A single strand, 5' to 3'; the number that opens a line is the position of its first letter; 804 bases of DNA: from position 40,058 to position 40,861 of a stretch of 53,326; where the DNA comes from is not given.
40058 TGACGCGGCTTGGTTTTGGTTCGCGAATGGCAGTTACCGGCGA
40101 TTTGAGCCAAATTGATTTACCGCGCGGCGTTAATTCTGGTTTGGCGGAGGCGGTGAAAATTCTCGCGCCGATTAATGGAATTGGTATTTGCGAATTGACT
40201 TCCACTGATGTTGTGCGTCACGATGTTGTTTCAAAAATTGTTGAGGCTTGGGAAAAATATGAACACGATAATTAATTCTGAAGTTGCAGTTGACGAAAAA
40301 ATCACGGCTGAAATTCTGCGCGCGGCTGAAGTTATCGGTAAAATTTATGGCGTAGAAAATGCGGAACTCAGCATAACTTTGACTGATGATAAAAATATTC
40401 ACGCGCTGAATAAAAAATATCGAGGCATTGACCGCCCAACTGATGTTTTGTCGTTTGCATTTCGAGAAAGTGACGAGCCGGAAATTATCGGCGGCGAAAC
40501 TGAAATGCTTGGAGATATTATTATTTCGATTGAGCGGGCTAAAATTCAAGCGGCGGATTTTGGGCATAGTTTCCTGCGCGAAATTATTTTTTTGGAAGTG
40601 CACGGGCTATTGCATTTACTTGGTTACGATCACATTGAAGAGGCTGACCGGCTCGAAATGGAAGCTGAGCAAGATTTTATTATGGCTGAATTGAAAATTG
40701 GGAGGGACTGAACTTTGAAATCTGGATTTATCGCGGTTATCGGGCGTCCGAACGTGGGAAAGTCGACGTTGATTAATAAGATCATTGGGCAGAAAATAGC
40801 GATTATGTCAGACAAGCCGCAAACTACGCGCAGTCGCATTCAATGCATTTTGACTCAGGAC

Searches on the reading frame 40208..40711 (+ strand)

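Call 63: search_protein_families(library=pfam, proteins=[window:40208-40711:+])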
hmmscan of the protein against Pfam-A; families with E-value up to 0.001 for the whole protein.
window:40208-40711:+ (167 aa): 1 family
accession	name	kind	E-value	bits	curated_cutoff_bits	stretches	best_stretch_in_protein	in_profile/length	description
PF02130.23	YbeY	-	7e-42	142.8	25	1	44-162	20-129/129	Endoribonuclease YbeY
